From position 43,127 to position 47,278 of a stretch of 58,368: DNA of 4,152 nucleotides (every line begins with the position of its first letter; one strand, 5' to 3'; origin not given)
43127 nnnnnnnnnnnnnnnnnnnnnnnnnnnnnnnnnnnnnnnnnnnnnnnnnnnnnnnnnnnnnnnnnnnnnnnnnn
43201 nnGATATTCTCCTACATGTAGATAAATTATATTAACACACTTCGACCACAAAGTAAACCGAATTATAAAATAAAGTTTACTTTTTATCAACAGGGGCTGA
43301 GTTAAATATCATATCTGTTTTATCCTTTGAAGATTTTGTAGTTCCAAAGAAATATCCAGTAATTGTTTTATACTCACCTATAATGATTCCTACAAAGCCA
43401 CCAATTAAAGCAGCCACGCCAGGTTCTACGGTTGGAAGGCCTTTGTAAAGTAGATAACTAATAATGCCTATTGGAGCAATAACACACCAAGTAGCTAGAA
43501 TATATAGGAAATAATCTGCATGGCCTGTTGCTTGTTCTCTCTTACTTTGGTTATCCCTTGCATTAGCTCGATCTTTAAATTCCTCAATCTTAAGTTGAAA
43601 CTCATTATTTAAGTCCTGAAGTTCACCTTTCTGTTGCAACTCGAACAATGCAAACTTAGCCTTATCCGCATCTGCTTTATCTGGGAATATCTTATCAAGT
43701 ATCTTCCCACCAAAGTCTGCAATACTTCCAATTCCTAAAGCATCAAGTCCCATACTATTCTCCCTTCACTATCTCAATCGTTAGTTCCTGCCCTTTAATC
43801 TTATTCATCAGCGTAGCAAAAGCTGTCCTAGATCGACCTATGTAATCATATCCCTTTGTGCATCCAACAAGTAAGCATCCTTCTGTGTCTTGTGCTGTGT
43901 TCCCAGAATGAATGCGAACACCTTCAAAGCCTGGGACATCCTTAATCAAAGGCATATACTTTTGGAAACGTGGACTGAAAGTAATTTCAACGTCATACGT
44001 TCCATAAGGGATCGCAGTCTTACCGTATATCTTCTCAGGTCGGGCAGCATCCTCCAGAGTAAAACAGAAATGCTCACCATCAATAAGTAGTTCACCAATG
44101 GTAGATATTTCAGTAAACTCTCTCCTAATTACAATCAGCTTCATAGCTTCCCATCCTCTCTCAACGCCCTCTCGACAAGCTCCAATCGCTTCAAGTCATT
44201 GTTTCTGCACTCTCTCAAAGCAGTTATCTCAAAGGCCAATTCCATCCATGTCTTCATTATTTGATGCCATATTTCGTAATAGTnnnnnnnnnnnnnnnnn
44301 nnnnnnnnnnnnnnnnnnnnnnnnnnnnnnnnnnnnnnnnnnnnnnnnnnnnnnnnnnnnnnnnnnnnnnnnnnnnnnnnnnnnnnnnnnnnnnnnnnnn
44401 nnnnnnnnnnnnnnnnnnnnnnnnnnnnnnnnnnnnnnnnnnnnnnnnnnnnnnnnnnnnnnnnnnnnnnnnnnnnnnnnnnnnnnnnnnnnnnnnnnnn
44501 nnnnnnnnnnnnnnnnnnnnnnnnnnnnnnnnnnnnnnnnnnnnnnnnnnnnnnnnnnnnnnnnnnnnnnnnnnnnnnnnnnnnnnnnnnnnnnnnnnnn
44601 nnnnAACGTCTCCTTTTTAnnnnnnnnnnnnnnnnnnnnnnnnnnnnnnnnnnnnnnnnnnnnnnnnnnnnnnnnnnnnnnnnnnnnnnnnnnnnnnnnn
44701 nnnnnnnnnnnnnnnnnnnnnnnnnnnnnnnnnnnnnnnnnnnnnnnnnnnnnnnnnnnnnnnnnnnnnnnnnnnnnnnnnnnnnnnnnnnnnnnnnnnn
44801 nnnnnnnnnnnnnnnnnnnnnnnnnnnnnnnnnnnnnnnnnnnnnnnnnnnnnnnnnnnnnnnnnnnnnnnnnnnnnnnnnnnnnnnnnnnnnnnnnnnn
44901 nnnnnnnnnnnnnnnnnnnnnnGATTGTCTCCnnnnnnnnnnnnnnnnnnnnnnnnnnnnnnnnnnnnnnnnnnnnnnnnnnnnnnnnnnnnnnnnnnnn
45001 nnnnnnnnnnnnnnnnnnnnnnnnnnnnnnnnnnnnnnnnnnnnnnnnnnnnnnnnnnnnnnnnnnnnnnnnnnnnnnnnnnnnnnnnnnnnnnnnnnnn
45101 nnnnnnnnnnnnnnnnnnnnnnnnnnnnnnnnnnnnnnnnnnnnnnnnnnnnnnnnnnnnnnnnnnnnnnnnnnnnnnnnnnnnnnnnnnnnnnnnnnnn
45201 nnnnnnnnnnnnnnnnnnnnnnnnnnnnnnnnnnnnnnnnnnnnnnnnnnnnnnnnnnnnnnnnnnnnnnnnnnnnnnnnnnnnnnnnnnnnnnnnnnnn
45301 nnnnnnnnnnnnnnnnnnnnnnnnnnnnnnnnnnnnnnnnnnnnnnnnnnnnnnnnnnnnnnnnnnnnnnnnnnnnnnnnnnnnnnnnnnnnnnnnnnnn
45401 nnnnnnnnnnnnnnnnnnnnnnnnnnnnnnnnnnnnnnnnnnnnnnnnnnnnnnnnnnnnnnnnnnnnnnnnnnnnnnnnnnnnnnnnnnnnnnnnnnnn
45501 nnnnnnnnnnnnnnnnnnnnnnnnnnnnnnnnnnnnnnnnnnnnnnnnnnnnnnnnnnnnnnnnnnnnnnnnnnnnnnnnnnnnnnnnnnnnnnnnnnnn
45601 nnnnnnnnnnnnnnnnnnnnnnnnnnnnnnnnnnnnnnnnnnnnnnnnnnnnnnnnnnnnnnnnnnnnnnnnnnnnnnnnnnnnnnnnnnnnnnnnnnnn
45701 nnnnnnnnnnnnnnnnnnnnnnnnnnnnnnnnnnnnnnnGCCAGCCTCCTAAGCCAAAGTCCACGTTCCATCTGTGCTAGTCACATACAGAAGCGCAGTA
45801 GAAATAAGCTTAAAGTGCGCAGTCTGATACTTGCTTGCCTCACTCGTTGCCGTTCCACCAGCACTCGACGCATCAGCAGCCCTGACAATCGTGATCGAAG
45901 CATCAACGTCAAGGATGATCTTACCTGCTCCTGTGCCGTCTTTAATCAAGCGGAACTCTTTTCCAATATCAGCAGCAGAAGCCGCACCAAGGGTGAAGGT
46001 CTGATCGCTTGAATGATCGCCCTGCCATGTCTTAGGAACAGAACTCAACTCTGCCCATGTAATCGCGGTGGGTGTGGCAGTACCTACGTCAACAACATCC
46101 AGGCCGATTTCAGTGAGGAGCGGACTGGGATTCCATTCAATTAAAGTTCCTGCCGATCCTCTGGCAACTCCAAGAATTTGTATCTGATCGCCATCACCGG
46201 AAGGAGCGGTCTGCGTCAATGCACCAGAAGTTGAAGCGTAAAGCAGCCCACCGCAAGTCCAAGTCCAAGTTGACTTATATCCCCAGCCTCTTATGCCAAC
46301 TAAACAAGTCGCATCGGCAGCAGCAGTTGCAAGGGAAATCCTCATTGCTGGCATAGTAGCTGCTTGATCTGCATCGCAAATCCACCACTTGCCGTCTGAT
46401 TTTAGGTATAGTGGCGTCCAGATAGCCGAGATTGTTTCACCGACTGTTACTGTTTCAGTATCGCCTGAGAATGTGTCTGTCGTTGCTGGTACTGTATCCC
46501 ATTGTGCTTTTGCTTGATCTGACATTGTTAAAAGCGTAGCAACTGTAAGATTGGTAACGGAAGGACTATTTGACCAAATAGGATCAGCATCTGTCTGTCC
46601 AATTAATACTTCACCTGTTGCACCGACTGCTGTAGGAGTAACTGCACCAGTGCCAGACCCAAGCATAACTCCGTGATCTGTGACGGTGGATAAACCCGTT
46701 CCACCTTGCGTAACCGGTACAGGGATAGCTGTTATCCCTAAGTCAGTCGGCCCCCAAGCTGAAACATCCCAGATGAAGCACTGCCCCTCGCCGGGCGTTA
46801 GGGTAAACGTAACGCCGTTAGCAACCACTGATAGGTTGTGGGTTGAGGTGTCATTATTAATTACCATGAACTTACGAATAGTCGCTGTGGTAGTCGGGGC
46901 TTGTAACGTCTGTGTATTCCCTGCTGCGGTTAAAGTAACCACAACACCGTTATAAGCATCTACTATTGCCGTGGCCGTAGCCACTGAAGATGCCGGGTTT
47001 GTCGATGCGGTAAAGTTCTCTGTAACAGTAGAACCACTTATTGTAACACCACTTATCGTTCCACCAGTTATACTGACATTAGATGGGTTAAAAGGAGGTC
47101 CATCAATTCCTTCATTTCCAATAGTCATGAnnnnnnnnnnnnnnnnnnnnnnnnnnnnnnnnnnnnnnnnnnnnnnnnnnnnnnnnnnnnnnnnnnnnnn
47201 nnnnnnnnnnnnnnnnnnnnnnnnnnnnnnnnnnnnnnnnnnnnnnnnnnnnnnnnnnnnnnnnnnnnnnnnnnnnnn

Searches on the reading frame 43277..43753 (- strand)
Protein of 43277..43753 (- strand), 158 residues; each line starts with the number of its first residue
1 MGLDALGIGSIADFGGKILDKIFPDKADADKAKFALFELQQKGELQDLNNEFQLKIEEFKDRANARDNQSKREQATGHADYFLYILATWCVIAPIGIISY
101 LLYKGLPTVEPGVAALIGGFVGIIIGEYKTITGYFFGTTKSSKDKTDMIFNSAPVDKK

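Call 19: search_protein_families(library=pfam, proteins=[window:43277-43753:-], max_evalue=0.01)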
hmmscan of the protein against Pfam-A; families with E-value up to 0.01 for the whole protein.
window:43277-43753:- (158 aa): 2 families
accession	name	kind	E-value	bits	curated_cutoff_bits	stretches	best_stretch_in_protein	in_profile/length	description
PF11351.13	GTA_holin_3TM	-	4.3e-05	24.4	24.8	1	9-95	1-91/123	Holin of 3TMs, for gene-transfer release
PF20990.2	DUF2207_C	-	0.0052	17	33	1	13-124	72-180/247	Predicted membrane protein (DUF2207) C-terminal domain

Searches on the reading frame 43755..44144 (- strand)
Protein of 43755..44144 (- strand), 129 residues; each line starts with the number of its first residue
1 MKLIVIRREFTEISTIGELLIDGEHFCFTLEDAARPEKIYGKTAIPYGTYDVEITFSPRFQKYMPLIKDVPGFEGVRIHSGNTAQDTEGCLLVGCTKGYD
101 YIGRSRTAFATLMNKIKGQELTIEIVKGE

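Call 19: search_protein_families(library=pfam, proteins=[window:43755-44144:-], max_evalue=0.01)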
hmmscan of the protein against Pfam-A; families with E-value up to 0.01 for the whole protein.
window:43755-44144:- (129 aa): 1 family
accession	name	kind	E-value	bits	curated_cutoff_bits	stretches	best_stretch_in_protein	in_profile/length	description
PF18925.5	DUF5675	-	1.8e-32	112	26.7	1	5-117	2-113/114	Family of unknown function (DUF5675)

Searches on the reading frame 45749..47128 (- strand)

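Call 16: search_protein_families(library=phrogs, proteins=[window:45749-47128:-], max_evalue=0.001)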
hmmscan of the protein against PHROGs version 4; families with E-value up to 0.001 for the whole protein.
window:45749-47128:- (459 aa): 1 family
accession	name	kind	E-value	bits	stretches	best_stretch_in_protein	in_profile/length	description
phrog_12121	-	unknown function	0.00018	22.6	1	285-325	110-150/165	-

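Call 19: search_protein_families(library=pfam, proteins=[window:45749-47128:-], max_evalue=0.01)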
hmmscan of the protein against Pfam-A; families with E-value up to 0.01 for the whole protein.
window:45749-47128:- (459 aa): 0 families
